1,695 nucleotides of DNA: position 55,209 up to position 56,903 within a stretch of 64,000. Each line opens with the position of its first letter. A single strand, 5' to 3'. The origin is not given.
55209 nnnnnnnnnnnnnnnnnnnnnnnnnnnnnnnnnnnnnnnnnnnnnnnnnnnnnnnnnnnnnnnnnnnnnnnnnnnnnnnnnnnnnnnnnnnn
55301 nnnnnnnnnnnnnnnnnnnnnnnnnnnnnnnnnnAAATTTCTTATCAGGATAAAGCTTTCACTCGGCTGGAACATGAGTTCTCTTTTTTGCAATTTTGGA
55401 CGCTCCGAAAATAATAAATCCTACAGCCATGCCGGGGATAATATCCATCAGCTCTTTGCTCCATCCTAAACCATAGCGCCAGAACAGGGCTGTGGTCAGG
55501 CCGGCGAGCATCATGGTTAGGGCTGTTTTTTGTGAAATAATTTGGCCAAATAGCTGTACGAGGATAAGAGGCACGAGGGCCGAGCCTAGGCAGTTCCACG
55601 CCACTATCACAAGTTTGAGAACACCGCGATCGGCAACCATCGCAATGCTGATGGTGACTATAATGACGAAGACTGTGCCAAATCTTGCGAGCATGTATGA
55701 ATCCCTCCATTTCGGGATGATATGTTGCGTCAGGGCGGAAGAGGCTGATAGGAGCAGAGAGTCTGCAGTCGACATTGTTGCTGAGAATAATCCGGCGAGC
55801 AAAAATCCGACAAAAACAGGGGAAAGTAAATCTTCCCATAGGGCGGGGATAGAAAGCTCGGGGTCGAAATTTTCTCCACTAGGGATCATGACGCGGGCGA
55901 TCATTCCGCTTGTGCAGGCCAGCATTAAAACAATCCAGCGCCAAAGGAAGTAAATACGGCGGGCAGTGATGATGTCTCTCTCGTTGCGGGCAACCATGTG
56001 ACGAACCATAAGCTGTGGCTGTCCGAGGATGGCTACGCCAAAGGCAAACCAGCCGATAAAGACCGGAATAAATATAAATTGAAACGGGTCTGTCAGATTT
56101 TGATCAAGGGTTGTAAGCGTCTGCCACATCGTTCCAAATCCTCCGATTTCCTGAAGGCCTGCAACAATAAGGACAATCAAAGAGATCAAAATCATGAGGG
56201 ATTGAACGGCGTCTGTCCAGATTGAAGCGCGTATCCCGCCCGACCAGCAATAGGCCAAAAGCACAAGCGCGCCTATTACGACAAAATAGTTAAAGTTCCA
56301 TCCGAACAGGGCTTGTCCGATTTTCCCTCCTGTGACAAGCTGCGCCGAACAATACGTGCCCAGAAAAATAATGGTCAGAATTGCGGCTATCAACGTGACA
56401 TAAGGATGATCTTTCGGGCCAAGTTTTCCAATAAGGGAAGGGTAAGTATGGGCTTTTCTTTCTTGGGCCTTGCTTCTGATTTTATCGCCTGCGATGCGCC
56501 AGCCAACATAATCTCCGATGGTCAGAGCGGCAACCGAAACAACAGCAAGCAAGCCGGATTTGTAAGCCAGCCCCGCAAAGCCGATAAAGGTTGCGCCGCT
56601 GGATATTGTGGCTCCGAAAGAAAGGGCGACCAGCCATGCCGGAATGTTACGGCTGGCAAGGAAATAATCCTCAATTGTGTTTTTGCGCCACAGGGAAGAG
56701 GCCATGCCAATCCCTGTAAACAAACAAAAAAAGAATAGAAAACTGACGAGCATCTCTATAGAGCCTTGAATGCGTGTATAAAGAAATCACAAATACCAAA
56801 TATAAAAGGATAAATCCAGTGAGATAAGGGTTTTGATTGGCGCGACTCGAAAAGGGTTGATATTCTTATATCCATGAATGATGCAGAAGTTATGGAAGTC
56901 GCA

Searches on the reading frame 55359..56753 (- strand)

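Call 30: search_protein_families(library=pfam, proteins=[window:55359-56753:-], max_evalue=0.01)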
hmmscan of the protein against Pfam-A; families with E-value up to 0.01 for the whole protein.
window:55359-56753:- (464 aa): 1 family
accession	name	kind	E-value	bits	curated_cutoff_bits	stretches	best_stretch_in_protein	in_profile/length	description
PF00474.23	SSF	-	5.9e-50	170.7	22.8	1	30-418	1-406/406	Sodium:solute symporter family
